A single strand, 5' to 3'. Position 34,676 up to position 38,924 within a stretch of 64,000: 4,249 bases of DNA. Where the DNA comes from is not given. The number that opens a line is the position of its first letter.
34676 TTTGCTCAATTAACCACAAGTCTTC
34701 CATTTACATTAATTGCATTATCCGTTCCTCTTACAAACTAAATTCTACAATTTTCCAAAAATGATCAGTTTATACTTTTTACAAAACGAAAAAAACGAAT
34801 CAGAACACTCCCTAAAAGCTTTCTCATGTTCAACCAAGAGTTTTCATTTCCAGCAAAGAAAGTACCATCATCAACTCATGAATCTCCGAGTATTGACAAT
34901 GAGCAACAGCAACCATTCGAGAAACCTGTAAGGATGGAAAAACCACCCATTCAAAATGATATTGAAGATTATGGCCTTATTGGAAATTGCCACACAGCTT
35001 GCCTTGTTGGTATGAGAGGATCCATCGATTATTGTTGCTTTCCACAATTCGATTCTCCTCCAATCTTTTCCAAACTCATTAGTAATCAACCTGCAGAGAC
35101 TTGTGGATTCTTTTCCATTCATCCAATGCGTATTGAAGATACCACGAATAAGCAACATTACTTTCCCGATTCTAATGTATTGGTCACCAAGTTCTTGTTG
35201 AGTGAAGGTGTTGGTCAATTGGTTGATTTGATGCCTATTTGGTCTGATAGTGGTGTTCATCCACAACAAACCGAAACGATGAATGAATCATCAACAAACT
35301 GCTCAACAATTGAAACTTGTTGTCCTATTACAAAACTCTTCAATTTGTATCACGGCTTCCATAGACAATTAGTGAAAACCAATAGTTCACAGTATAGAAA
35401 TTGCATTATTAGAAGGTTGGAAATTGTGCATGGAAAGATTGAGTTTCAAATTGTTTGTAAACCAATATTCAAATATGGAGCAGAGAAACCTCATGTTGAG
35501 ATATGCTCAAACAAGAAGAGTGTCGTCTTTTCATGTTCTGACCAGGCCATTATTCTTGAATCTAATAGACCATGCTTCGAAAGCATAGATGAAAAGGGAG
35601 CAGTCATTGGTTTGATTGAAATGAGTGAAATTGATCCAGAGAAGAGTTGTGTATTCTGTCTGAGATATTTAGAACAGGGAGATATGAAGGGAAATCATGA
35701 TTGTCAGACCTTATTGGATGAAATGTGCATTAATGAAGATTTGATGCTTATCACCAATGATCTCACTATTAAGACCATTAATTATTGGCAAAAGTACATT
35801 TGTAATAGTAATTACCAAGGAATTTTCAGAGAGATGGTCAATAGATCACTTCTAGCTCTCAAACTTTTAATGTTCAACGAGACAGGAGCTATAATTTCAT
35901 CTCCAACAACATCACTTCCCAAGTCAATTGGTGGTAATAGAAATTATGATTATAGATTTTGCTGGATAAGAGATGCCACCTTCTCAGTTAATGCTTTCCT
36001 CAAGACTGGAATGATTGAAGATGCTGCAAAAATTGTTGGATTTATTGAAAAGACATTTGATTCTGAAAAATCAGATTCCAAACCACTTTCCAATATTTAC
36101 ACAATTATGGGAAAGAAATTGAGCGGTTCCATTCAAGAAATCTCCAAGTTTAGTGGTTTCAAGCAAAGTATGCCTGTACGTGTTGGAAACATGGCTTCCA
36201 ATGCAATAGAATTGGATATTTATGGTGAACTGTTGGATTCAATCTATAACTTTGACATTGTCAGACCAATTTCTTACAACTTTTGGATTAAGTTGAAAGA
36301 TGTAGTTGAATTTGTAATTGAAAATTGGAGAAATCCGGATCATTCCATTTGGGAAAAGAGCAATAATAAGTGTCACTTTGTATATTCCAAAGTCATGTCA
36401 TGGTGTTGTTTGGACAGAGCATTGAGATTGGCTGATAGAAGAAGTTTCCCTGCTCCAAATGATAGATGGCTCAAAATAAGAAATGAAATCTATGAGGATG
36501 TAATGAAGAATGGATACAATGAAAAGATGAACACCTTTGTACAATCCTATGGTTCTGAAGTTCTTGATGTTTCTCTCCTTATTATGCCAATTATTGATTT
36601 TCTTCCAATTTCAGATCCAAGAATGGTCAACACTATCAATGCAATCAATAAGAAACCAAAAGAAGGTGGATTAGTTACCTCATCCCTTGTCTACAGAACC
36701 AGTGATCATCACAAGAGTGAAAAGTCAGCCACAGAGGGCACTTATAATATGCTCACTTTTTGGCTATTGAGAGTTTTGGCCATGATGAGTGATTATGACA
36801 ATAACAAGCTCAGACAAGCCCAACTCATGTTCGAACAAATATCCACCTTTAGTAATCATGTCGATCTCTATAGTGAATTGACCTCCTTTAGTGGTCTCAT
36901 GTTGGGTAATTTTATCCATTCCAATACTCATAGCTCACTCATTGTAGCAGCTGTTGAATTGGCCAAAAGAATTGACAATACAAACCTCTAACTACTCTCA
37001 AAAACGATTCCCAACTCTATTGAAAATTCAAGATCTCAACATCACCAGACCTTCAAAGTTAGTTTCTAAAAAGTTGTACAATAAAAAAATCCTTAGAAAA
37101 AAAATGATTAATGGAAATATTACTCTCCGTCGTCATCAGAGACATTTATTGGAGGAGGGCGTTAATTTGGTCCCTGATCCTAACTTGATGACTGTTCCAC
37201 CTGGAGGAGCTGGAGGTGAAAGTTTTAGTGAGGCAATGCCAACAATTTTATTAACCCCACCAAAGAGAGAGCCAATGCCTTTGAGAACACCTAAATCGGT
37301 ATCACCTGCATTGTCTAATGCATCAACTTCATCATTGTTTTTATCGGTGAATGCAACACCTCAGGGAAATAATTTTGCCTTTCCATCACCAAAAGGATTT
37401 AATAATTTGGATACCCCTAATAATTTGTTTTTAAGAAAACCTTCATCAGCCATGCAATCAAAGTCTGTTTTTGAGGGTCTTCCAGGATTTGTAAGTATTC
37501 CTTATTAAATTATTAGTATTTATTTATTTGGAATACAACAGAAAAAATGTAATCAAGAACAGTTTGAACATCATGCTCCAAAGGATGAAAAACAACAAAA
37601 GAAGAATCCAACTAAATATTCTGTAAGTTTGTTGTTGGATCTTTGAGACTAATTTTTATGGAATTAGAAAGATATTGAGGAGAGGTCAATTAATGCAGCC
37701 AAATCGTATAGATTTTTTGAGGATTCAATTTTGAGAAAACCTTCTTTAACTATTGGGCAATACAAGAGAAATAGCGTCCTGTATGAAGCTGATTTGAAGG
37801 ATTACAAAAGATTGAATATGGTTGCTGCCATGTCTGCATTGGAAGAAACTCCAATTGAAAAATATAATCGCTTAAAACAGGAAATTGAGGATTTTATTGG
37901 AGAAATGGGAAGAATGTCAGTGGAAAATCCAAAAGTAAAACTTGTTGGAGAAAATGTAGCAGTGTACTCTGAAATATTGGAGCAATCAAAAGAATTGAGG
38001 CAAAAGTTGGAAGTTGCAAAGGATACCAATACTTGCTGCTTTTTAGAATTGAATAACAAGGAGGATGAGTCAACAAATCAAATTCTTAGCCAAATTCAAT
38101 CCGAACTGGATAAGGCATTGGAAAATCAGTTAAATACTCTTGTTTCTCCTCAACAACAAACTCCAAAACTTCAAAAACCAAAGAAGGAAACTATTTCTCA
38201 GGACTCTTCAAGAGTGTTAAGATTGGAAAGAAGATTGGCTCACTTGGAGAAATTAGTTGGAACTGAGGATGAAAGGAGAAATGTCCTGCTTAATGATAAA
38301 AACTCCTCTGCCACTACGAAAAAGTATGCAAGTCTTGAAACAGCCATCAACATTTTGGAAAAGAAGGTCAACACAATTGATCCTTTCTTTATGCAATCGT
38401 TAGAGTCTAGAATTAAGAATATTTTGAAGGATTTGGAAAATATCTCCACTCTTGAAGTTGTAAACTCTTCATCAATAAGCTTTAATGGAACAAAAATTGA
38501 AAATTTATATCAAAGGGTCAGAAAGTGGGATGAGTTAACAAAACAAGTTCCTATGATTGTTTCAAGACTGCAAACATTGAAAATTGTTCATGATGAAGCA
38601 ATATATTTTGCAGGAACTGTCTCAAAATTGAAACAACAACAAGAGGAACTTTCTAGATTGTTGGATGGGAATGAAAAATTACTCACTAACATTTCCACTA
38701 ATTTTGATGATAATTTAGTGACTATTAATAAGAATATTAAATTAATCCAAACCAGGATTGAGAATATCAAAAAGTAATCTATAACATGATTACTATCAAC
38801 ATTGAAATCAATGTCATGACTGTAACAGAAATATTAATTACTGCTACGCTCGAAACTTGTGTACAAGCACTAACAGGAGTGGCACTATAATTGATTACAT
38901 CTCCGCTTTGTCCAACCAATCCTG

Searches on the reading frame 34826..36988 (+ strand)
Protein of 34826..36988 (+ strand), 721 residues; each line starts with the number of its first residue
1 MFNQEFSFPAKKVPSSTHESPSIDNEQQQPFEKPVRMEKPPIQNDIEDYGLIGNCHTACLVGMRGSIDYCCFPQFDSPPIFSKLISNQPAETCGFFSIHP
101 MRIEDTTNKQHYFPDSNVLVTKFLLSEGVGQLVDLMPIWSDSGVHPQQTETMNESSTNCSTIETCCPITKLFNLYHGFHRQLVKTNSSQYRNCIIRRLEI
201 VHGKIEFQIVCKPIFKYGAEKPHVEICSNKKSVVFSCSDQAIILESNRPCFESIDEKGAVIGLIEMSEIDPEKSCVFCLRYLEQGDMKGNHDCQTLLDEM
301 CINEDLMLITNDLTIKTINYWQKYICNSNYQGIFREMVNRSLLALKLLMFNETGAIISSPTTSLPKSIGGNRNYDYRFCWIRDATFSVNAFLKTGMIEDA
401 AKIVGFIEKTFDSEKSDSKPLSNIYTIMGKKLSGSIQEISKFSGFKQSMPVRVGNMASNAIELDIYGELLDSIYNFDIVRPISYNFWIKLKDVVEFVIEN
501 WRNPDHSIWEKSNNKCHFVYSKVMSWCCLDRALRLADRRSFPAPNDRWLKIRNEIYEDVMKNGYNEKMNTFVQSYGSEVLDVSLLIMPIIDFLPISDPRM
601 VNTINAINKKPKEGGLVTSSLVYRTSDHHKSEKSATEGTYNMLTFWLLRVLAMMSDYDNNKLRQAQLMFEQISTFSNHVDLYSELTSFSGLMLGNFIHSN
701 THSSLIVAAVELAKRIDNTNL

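Call 7: search_protein_families(library=pfam, max_evalue=0.01, proteins=[window:34826-36988:+])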
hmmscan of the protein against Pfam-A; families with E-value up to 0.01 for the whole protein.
window:34826-36988:+ (721 aa): 2 families
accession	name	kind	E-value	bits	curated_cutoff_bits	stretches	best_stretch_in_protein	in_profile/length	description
PF00723.27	Glyco_hydro_15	-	6.4e-52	177.3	22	1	332-675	1-358/427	Glycosyl hydrolases family 15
PF19291.4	TREH_N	-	1.3e-06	28.3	23.1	1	45-123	14-88/211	Trehalase-like, N-terminal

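Call 31: list_cluster_members(proteins=[window:34826-36988:+, window:41224-41970:+, window:39956-40939:+, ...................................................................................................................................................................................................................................])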
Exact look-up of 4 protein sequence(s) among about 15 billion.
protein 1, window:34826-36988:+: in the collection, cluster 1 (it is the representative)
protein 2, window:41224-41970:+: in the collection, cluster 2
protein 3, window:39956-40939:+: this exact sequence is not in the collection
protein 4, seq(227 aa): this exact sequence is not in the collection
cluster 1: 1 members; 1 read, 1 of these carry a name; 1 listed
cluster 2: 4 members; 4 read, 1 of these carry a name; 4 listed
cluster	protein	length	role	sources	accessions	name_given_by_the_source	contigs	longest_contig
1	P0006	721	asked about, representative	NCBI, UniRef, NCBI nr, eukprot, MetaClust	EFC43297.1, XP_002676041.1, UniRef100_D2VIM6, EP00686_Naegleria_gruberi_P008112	glycoside hydrolase [Naegleria gruberi] | Glycoside hydrolase n=1 Tax=Naegleria gruberi TaxID=5762 RepID=D2VIM6_NAEGR | XP_002676041.1 glycoside hydrolase [Naegleria gruberi strain NEG-M]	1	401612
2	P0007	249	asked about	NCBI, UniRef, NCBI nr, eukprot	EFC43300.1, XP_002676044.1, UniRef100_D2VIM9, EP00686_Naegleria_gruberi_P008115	predicted protein [Naegleria gruberi] | Predicted protein n=1 Tax=Naegleria gruberi TaxID=5762 RepID=D2VIM9_NAEGR | uncharacterized protein NAEGRDRAFT_68734 [Naegleria gruberi]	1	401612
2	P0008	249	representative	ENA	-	-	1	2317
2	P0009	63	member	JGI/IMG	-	-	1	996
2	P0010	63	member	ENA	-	-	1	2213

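Call 34: find_encoding_contigs(protein=P0006, flank=10000, max_places=2)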
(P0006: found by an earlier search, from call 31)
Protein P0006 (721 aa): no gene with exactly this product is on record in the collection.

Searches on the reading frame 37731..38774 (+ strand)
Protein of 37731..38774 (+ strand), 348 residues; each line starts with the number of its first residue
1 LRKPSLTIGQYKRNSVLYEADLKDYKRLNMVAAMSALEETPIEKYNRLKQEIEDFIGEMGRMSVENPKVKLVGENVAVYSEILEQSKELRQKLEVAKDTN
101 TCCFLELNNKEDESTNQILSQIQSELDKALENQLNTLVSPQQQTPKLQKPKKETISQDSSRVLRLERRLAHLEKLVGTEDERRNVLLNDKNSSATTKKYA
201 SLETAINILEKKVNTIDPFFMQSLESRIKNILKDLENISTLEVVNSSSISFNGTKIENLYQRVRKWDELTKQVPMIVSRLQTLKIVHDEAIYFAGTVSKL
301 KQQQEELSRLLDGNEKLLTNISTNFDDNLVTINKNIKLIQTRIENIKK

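Call 7: search_protein_families(library=pfam, max_evalue=0.01, proteins=[window:37731-38774:+])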
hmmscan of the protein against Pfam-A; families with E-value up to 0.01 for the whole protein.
seq(348 aa): 1 family
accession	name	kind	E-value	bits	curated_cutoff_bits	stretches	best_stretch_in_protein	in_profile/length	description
PF04912.19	Dynamitin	-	2.4e-45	156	31.8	1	32-345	88-395/396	Dynamitin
